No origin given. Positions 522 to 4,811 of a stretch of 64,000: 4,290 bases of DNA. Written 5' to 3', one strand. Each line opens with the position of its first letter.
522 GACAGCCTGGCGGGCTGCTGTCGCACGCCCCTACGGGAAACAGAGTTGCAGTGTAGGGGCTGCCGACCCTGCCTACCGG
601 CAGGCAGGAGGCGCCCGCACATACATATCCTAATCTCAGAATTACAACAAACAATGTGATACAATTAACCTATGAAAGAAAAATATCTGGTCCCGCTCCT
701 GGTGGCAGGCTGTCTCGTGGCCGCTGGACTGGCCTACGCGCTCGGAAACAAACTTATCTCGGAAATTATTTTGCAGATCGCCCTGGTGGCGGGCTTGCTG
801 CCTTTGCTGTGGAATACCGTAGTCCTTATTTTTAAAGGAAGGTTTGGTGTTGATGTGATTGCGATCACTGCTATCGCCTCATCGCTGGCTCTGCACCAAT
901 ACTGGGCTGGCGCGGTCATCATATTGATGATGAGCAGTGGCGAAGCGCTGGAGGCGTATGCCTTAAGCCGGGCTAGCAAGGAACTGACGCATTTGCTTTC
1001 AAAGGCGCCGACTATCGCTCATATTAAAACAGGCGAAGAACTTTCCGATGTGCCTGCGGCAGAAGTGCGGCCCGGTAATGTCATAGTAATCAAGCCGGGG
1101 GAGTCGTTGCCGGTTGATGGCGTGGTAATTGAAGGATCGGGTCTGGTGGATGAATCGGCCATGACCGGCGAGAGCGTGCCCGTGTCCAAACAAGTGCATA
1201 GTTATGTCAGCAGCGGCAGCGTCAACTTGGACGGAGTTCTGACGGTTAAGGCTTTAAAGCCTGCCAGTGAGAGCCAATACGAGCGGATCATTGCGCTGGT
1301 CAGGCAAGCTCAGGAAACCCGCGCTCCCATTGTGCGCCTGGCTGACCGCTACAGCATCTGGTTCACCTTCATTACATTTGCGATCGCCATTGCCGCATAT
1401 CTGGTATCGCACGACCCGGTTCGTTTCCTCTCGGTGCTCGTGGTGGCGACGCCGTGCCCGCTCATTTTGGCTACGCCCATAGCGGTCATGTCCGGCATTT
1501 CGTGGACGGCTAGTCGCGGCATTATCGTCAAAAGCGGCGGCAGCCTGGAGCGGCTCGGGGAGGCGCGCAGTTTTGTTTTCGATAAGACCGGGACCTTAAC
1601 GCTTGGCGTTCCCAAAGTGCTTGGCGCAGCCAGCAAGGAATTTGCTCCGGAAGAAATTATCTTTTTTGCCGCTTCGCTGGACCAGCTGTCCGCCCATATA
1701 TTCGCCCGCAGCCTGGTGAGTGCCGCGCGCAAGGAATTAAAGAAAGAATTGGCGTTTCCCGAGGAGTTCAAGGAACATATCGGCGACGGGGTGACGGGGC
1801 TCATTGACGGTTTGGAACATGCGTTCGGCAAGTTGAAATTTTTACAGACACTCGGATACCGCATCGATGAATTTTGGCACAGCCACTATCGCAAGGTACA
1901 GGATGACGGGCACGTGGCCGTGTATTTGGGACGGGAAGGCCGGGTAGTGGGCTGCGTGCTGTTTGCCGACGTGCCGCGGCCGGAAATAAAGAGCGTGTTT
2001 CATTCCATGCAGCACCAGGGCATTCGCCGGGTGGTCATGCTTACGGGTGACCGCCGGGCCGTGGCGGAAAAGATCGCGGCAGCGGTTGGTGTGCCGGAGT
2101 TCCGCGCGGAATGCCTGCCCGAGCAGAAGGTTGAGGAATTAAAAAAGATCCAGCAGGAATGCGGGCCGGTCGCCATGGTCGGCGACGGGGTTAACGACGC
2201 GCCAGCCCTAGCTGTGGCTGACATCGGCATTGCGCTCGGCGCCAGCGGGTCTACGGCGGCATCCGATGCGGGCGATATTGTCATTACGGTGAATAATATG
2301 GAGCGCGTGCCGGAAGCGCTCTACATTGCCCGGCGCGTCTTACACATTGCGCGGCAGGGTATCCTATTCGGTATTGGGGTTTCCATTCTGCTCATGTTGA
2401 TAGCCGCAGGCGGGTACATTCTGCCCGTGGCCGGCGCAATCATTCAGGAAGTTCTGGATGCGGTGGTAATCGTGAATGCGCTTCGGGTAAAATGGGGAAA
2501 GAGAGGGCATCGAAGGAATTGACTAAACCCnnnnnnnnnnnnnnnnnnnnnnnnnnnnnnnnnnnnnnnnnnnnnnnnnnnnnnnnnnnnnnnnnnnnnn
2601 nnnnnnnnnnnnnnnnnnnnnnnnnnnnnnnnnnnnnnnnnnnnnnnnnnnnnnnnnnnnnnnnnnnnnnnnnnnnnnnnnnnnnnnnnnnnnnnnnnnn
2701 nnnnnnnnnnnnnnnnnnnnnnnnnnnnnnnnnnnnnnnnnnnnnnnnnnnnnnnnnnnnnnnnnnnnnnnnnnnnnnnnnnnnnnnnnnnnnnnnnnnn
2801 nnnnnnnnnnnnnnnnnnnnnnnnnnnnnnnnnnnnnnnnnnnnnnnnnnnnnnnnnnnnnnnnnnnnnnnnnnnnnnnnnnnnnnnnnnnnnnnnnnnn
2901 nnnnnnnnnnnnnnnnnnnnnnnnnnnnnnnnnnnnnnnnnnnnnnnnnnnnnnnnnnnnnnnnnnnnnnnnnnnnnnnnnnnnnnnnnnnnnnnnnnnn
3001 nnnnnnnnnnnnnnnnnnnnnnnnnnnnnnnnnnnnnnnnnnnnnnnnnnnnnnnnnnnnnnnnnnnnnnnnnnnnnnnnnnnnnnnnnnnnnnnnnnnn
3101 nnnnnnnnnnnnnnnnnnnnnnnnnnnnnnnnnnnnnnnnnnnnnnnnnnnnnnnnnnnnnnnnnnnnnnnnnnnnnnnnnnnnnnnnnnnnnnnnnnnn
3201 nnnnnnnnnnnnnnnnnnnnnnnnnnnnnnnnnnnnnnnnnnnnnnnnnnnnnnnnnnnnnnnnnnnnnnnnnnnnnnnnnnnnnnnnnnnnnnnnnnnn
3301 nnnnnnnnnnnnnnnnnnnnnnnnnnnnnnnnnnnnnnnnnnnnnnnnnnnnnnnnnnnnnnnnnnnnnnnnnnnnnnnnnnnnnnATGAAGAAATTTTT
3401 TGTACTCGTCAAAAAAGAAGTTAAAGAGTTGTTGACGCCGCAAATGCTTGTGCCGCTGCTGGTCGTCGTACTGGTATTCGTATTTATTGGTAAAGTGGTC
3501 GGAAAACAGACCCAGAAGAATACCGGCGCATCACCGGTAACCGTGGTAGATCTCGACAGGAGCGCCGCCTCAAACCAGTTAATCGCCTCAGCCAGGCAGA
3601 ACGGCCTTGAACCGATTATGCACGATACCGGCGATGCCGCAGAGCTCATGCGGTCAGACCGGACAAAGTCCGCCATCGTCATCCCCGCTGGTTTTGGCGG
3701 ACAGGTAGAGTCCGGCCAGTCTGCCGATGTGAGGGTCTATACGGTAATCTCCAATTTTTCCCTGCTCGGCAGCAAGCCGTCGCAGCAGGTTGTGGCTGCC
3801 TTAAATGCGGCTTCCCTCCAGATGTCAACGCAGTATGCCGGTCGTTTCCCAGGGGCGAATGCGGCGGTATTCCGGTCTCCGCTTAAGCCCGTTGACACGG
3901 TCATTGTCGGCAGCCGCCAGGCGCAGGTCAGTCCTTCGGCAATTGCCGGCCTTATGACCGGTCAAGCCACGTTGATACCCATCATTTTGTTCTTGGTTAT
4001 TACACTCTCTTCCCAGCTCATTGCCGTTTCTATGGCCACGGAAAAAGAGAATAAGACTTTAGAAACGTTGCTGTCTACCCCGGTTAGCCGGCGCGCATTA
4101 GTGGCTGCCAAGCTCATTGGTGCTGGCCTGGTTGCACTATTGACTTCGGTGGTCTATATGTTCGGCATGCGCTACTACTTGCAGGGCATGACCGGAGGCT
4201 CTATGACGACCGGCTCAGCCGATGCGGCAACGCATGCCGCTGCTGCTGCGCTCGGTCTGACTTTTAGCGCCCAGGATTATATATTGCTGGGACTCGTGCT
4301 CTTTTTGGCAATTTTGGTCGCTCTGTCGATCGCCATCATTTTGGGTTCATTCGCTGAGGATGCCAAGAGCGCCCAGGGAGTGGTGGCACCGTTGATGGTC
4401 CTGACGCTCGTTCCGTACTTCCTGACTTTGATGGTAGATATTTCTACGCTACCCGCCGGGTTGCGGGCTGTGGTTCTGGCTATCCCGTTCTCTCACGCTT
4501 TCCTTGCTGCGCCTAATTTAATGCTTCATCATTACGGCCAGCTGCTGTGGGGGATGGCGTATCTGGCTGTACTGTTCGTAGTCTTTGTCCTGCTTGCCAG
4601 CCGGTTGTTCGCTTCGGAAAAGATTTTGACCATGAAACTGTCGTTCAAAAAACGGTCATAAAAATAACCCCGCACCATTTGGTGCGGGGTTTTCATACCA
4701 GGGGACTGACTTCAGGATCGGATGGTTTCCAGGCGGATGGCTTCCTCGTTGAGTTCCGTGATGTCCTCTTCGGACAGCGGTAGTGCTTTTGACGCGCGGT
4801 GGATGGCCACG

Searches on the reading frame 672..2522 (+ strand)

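Call 92: search_protein_families(library=pfam, proteins=[window:672-2522:+], max_evalue=0.00001)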
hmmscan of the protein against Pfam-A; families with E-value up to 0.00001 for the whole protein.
window:672-2522:+ (616 aa): 2 families
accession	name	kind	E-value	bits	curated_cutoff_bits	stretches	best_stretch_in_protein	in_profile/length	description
PF00122.25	E1-E2_ATPase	-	2.6e-48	164.4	28.1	1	112-277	3-176/181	E1-E2 ATPase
PF00702.32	Hydrolase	-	7e-28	98.8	26.4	1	301-517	4-191/191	haloacid dehalogenase-like hydrolase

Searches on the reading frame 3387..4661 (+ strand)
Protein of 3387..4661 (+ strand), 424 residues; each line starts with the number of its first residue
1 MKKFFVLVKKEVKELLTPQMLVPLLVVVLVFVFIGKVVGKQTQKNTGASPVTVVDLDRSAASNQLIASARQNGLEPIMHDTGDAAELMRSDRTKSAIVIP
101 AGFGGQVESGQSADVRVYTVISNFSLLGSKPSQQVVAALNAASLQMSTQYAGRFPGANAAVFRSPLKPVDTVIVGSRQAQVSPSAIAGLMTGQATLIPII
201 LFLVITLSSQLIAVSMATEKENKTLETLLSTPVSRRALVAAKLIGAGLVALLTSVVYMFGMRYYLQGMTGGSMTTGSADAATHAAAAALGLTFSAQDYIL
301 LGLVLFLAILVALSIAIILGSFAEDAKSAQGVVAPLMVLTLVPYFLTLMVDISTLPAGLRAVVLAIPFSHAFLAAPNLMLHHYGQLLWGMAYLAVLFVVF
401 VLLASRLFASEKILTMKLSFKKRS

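Call 92: search_protein_families(library=pfam, proteins=[window:3387-4661:+], max_evalue=0.00001)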
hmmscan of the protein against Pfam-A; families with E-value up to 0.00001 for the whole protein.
window:3387-4661:+ (424 aa): 4 families
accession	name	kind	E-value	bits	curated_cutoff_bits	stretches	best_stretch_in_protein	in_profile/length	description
PF12698.13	ABC2_membrane_3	-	8.2e-40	137.4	31.6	1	24-405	7-346/347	ABC-2 family transporter protein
PF12679.13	ABC2_membrane_2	-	1.4e-17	64.3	27.2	1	7-408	3-278/283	ABC-2 family transporter protein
PF01061.29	ABC2_membrane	-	1.4e-09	38.2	26.9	1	197-374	52-205/211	ABC-2 type transporter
PF12730.13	ABC2_membrane_4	-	2.2e-07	31.5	27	1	194-318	51-161/179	ABC-2 family transporter protein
